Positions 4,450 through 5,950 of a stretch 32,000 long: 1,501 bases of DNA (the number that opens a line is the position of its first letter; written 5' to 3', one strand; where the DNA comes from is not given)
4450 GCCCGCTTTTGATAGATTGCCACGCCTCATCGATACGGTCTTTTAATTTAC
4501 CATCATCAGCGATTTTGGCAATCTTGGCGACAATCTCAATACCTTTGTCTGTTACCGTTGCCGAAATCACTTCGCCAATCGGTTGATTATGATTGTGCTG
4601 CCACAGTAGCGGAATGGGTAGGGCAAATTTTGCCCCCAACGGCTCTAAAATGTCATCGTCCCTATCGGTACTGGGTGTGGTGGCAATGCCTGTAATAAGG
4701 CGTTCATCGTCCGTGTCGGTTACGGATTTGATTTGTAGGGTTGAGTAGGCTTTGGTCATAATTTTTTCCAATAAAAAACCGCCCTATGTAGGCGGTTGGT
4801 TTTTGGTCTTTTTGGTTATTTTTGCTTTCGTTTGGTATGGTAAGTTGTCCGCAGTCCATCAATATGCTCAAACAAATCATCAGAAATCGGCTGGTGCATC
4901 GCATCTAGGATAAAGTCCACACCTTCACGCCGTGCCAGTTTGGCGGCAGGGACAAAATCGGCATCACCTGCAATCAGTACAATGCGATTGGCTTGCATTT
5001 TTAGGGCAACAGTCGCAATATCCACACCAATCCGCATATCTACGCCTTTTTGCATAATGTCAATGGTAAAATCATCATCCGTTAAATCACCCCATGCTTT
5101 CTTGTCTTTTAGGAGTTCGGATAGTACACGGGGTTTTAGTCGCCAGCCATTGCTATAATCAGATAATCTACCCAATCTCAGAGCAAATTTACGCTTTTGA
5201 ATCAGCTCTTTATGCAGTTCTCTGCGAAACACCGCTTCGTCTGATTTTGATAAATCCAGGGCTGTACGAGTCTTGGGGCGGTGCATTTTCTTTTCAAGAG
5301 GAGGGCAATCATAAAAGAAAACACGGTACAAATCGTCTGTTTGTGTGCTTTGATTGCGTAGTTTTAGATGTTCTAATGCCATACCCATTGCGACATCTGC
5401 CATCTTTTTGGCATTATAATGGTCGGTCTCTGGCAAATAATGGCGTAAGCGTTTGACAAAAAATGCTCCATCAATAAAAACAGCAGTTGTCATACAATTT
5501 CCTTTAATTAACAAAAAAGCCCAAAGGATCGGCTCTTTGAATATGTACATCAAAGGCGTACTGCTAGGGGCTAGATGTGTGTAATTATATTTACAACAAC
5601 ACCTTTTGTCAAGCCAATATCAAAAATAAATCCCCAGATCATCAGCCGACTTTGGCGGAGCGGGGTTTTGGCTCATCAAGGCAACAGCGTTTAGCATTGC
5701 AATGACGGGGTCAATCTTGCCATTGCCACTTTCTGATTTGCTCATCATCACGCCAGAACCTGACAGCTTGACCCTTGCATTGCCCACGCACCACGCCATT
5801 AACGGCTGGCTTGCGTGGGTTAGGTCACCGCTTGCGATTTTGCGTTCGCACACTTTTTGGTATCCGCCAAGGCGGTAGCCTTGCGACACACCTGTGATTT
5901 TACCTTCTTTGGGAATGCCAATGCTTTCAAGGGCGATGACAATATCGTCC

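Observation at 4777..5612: Self-contained NYN/LabA-like nuclease moron between terminase and prohead protease, intact while its neighbours decay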

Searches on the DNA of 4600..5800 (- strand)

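Call 55: search_rna_families(source=window, start=4600, end=5800, threshold=evalue, max_evalue=10, show_alignments=3)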
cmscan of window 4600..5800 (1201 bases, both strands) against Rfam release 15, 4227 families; matches with E-value up to 10: 7.
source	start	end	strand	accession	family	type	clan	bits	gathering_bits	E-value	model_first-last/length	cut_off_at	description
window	4729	4804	-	RF02900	AaHKsRNA82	Gene; sRNA;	-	21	51.4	2.7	1-81/81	no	Aggregatibacter sRNA 82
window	5180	5240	-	RF02844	RefA9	Gene; antisense;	-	20.9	49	2.1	1-64/64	no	Enterococcus sRNA A9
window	5528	5593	-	RF02107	DLEU2_3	Gene; lncRNA;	-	19.2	60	5.5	1-76/76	no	Deleted in lymphocytic leukemia 2 conserved region 3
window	5180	5207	-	RF04297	mir-35_2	Gene; miRNA;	CL00088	16.4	41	3.1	1-62/62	no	mir-35_2 microRNA precursor family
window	4771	4880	-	RF00513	Trp_leader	Cis-reg; leader;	-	15.3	41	6.1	1-100/100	no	Tryptophan operon leader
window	4733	4780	+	RF02108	DLEU2_4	Gene; lncRNA;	-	14.8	40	5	1-58/58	no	Deleted in lymphocytic leukemia 2 conserved region 4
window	4933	4981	-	RF00282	SNORD48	Gene; snRNA; snoRNA; CD-box;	-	13.3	36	6.5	1-63/63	no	Small nucleolar RNA SNORD48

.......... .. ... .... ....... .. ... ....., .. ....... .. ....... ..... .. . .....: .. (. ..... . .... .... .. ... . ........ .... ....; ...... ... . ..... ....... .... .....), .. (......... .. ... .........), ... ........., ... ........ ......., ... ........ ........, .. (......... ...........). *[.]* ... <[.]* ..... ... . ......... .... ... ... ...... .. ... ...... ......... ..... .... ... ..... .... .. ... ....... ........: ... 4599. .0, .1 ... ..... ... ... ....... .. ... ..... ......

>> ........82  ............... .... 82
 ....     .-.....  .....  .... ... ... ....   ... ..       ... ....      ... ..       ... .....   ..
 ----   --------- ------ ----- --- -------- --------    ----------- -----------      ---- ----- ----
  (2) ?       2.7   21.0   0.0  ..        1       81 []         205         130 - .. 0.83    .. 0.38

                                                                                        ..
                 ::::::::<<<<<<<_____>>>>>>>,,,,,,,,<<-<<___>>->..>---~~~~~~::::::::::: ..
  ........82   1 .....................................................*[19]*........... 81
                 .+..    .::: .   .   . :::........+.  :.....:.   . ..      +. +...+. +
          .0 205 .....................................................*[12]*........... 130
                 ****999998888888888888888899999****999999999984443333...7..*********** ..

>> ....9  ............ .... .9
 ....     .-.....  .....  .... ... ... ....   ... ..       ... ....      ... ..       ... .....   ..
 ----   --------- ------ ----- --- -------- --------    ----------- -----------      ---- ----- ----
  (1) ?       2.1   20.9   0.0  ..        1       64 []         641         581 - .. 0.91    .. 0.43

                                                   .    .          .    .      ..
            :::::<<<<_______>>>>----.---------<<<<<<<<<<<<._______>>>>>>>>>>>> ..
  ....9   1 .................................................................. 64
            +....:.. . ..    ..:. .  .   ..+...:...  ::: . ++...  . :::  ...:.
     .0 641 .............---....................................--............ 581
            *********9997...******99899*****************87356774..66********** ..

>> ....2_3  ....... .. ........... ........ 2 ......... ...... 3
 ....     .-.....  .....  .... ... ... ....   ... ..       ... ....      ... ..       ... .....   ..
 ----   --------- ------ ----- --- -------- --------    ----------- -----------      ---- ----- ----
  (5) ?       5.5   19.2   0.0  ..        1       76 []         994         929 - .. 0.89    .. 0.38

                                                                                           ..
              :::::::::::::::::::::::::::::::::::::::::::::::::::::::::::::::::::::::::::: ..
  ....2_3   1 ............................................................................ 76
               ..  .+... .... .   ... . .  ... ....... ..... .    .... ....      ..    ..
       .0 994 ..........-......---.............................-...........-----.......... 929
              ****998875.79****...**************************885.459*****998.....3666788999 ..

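Call 65: build_rna_model(alignment_id=A5, structure=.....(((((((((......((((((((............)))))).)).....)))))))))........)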
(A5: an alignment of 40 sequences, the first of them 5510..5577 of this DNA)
Model R1 built from alignment A5 (40 sequences, 71 columns); structure: as given.
model positions 67; base pairs 17; branch points 0; effective number of sequences 6.13; information 0.838 bits per position. Calibrated on 0.2 Mb of random sequence (short: E-values are rough).
structure used (alignment columns):
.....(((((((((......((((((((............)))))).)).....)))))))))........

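Call 66: search_with_rna_model(model_id=R1, sources=[window, L001, L002, L003, L004, L005, L006, L007, L008, L010, L011, L012, L013, L014, L015, L016, L017, L018, L019, L020, L021, L022, L023, L024, L025, L026, L027, L028, L029, L030, L031, L032, L033, L034, L035, L036, L037, L038, L039, L040, L041, L042, L043, L044, L045, L046, L047, L048, L049, L050, L051, L052, L053, L054, L055, L056, L057, L058, L059, L060, L061, L062, L063, L064, L065, L066, L067, L068, L069, L070, L071, L072, L073, L074, L075, L076, L077, L078, L079, L080, L081, L082, L083, L084, L085, L086, L087, L088, L089, L090, L093], max_evalue=1, make_alignment=true)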
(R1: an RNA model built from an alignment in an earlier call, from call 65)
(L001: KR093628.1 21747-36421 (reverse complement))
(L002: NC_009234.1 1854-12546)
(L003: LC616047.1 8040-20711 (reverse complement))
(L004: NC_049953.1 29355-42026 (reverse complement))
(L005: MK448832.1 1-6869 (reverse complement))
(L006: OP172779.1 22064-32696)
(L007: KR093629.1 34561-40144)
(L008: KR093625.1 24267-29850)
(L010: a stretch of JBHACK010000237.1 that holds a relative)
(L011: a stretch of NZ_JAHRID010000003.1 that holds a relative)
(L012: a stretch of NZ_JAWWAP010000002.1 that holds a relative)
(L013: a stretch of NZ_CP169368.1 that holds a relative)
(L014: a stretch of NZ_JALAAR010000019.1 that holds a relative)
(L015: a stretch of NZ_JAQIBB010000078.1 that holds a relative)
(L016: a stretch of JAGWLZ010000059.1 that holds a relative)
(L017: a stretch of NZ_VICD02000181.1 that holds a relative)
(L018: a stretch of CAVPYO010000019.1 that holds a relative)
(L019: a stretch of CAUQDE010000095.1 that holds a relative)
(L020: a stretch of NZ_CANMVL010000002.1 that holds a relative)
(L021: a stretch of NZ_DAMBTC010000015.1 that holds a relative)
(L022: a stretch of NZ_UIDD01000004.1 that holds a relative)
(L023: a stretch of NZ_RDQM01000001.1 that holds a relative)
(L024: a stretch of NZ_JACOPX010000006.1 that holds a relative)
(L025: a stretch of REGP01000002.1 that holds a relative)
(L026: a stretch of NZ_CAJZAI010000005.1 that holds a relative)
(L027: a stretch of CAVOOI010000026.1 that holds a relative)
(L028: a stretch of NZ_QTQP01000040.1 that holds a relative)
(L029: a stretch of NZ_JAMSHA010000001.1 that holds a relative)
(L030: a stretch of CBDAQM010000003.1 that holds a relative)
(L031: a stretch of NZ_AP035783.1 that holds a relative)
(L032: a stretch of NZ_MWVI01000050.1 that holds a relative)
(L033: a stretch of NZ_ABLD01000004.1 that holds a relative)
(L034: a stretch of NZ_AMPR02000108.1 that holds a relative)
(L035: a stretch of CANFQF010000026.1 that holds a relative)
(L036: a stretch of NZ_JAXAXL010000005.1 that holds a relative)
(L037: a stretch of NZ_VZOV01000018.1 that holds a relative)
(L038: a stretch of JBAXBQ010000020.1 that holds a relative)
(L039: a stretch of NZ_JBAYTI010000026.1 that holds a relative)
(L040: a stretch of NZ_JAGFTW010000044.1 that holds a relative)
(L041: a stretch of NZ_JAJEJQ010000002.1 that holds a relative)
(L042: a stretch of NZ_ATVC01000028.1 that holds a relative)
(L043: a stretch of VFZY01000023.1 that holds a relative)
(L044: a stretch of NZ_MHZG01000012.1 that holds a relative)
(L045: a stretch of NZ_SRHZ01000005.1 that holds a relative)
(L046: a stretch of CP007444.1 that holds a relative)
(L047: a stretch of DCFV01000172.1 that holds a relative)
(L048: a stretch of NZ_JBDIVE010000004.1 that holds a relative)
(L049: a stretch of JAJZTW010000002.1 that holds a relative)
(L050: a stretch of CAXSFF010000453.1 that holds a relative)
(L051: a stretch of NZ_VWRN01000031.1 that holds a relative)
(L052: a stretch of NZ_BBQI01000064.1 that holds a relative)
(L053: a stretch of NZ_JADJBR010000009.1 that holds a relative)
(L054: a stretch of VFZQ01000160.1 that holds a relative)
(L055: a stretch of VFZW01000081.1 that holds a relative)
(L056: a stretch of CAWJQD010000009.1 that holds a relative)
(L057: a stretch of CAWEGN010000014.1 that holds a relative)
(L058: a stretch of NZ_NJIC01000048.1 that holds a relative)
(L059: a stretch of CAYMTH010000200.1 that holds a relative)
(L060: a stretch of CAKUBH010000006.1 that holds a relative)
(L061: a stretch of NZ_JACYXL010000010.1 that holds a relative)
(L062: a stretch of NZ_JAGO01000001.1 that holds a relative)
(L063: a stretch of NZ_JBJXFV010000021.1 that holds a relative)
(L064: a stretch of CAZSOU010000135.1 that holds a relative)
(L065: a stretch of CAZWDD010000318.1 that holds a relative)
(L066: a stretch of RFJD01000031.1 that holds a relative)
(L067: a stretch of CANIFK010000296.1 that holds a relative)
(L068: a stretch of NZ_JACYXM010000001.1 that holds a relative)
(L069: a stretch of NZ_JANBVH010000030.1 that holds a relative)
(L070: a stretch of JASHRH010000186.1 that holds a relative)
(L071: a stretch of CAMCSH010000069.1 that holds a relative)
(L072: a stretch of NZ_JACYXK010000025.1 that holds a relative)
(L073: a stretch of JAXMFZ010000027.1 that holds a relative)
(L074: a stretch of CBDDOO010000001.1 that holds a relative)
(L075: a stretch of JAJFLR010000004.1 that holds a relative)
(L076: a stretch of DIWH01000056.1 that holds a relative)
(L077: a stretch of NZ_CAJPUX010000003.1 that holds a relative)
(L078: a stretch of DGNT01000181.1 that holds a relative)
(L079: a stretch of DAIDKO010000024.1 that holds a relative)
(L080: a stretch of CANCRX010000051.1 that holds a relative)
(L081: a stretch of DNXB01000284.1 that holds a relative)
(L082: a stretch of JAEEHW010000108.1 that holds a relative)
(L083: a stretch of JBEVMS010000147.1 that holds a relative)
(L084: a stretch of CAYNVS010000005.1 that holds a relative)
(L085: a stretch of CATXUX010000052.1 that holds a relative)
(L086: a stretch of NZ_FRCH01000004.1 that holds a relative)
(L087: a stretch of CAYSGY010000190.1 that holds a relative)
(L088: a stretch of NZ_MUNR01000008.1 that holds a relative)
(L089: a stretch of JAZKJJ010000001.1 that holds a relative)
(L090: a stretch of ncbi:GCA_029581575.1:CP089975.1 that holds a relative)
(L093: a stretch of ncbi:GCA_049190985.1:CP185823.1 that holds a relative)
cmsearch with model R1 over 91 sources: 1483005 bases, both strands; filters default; matches with E-value up to 1: 77.
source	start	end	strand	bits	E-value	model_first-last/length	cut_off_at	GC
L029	9924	9990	+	81.9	2.1e-27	1-67/67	no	0.52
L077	9908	9974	+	80.6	6.6e-27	1-67/67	no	0.66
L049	9923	9988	+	78.1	6.2e-26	1-67/67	no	0.62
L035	9903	9968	+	76.5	2.5e-25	1-67/67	no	0.67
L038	9921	9986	+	76.3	2.9e-25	1-67/67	no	0.61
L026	9902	9969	+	76.3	2.9e-25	1-67/67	no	0.6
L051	9900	9967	+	75.7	5.2e-25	1-67/67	no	0.57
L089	9895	9961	+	75.6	5.5e-25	1-67/67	no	0.52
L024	9921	9987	+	75.4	6.7e-25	1-67/67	no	0.55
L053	9912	9978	+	75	9.6e-25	1-67/67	no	0.58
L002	4906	4974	+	74.3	1.8e-24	1-67/67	no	0.65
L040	9900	9967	+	74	2.4e-24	1-67/67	no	0.62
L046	9902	9968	+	73.8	2.7e-24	1-67/67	no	0.67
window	5510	5577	-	73.6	3.2e-24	1-67/67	no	0.44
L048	9919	9985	+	73.2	4.6e-24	1-67/67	no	0.55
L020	9917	9985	+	73.1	5.2e-24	1-67/67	no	0.65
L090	9917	9984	+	73.1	5.2e-24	1-67/67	no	0.41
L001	6917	6984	+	73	5.5e-24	1-67/67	no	0.44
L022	9920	9986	+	73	5.5e-24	1-67/67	no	0.64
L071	9922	9988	+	72.9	6.3e-24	1-67/67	no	0.51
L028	9028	9096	+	72.8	6.7e-24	1-67/67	no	0.62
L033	9909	9976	+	72.8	6.8e-24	1-67/67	no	0.57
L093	9919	9986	+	72.6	7.8e-24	1-67/67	no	0.44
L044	9916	9981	+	72.1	1.3e-23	1-67/67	no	0.5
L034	4842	4909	+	71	3.4e-23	1-67/67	no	0.62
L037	9900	9967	+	71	3.4e-23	1-67/67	no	0.62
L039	9921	9986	+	69.9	9.2e-23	1-67/67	no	0.61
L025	9907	9972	+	69.2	1.7e-22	1-67/67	no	0.53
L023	9921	9986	+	68.6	2.8e-22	1-67/67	no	0.47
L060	9916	9983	+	68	4.9e-22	1-67/67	no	0.56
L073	9919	9986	+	67.3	9.2e-22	1-67/67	no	0.57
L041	9916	9983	+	66.9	1.3e-21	1-67/67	no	0.65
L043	3867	3933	+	66.6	1.6e-21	1-67/67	no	0.54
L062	9916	9983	+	66.6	1.6e-21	1-67/67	no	0.54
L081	6466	6532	+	65.3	5.4e-21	1-67/67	no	0.58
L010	1657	1724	+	64.6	9.6e-21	1-67/67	no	0.34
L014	9918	9986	+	64.5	1e-20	1-67/67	no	0.48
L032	9913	9980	+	63.1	3.8e-20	1-67/67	no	0.53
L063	9926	9992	+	62.2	8e-20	1-67/67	no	0.57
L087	3703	3771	+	60.4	4.3e-19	1-67/67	no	0.67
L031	9920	9984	+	60.1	5.3e-19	1-67/67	no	0.55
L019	1702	1771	+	58.1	3.1e-18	1-67/67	no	0.46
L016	1743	1812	+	58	3.4e-18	1-67/67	no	0.54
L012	9918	9986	+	57.2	7.2e-18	1-67/67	no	0.43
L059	5357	5424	+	57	8.2e-18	1-67/67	no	0.6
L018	1174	1243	+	56.9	9.5e-18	1-67/67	no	0.54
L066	1342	1408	+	56.7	1.1e-17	1-67/67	no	0.72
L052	9896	9965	+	55.9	2.2e-17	1-67/67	no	0.59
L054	6509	6576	+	55.4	3.6e-17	1-67/67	no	0.6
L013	9916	9985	+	55.2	4e-17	1-67/67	no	0.4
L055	9901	9968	+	54.7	6.3e-17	1-67/67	no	0.6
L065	2034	2101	+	54.6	7.3e-17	1-67/67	no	0.59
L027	9902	9972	+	54.2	9.9e-17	1-67/67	no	0.41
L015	9913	9983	+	53.7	1.6e-16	1-67/67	no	0.45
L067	3396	3463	+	53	3.1e-16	1-67/67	no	0.56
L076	9903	9971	+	50.8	2.1e-15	1-67/67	no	0.65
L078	9888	9955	+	49.7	5.7e-15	1-67/67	no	0.56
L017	5572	5648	+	49.4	7.3e-15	1-67/67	no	0.64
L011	9918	9986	+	47.5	3.8e-14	1-67/67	no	0.43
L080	9919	9984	+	47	6.2e-14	1-67/67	no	0.48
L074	9908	9976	+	45.7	2e-13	1-67/67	no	0.51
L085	4427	4491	+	45.6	2.2e-13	1-67/67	no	0.46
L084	9894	9961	+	43.1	1.9e-12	1-67/67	no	0.5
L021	9913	9977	+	42.6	3.1e-12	1-67/67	no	0.65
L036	9913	9977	+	40.4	2.3e-11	1-67/67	no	0.63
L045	9913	9977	+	39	7.5e-11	1-67/67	no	0.65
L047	9930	9995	+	37.6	2.7e-10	1-67/67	no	0.59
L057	7794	7861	+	37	4.7e-10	1-67/67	no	0.57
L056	9922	9989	+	36.9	4.9e-10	1-67/67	no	0.57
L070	3446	3513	+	34.6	3.7e-09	1-67/67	no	0.56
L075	9905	9988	+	31.7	5.2e-08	1-67/67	no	0.31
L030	9922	9987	+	27.9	1.5e-06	1-67/67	no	0.65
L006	4925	4988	+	25.6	1.2e-05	1-67/67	no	0.45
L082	9862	9949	+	24.7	2.4e-05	1-67/67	no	0.41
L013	13448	13481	+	15.1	0.13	1-67/67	no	0.35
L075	6316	6351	+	14.4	0.24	1-67/67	no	0.36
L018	1975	2008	-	13.5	0.53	1-67/67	no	0.68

Alignment A6: 77 matches aligned to the model, 115 columns, each read 5' to 3' on its own strand. Consensus structure (alignment columns), stored with it:
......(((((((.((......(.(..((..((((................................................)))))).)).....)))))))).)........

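Call 70: search_with_rna_model(model_id=R1, sources=[L094, L095, L096, L097, L098, L099, L100, L101, L102, L103, L104, L105, L106, L107, L108, L109, L110, L111, L112, L113, L114, L115, L116, L117, L118, L119, L120, L121, L122, L123, L124], max_evalue=1)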
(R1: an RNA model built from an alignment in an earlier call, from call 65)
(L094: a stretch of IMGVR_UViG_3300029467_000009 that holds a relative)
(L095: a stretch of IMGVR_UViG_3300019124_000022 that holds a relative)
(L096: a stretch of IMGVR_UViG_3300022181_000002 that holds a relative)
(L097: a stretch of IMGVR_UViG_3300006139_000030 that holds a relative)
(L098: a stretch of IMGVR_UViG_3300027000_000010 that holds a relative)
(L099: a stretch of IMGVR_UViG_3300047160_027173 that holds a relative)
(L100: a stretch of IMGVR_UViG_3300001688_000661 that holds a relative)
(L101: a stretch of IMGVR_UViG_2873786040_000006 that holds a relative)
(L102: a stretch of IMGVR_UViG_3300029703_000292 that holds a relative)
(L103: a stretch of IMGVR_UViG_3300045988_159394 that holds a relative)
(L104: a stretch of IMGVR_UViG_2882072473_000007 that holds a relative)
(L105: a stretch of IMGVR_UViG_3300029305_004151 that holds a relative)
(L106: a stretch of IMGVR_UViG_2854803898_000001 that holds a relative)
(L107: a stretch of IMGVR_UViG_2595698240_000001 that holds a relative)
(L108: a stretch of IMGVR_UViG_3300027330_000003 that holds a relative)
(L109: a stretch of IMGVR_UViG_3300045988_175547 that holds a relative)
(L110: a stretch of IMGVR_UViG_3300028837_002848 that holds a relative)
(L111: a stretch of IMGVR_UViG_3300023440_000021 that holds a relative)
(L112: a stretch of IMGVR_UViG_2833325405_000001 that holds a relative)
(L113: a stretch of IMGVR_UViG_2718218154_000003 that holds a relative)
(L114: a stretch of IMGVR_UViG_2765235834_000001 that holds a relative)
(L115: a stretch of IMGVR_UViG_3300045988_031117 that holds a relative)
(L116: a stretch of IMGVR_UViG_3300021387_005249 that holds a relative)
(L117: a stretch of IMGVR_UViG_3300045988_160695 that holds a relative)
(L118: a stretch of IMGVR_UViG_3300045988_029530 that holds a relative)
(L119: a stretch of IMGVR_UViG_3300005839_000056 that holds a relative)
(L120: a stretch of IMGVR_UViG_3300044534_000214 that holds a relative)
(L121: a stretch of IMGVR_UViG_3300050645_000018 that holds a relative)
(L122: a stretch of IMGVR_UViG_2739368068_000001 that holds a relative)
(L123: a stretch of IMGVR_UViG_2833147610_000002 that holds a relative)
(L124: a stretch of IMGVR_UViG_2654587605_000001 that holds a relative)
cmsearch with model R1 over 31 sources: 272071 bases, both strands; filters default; matches with E-value up to 1: 36.
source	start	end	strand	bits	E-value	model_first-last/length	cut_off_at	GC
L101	3148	3215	-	74.4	2.9e-25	1-67/67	no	0.4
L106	3231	3298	+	74.1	3.8e-25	1-67/67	no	0.46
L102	758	824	-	73.5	6.7e-25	1-67/67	no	0.45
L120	10910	10976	+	73.5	6.7e-25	1-67/67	no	0.45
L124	135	203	-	73.1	9.6e-25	1-67/67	no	0.64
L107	19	85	-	69.8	1.7e-23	1-67/67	no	0.4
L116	3732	3796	+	62.9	8.4e-21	1-67/67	no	0.51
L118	7266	7331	+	61.2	3.9e-20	1-67/67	no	0.56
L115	4232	4297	-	60.8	5.3e-20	1-67/67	no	0.58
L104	9250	9314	+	59.4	1.8e-19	1-67/67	no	0.52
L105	1681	1746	+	59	2.5e-19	1-67/67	no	0.62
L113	11922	11988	+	56.7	2.1e-18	1-67/67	no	0.49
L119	1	66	-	56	3.8e-18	1-67/67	no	0.53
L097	867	931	+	54.9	1e-17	1-67/67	no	0.54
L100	12188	12252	+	54.8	1.1e-17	1-67/67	no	0.49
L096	1445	1509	+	53.8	2.6e-17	1-67/67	no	0.52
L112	1158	1228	-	53.7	2.9e-17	1-67/67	no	0.45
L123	6066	6136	-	53.7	2.9e-17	1-67/67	no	0.45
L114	12779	12847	+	53.1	5e-17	1-67/67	no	0.59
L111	5426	5493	+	53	5.3e-17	1-67/67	no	0.59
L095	3337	3418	-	52.5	8.2e-17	1-67/67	no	0.55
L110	1919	1982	-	51.9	1.4e-16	1-67/67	no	0.67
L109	5522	5586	-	49.9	8.3e-16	1-67/67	no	0.55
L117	8969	9033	+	49.9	8.3e-16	1-67/67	no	0.55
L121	7783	7847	-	44.4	1.1e-13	1-67/67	no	0.52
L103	896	961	-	38.1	3e-11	1-67/67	no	0.56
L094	1470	1535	-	37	8.5e-11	1-67/67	no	0.58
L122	352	400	-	19.1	0.00066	13-52/67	no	0.73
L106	10287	10316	+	16.9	0.0048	1-67/67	no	0.5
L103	666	687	+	15.8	0.012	1-67/67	no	0.45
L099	430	514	-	15.2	0.021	1-67/67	no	0.66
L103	2309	2354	+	14.9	0.029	11-54/67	no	0.61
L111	2986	3018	+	14.5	0.041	1-67/67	no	0.39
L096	4488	4527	-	14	0.066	1-67/67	no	0.5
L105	1368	1413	+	11.7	0.48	1-67/67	no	0.54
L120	11353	11395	-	11.3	0.72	1-67/67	no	0.47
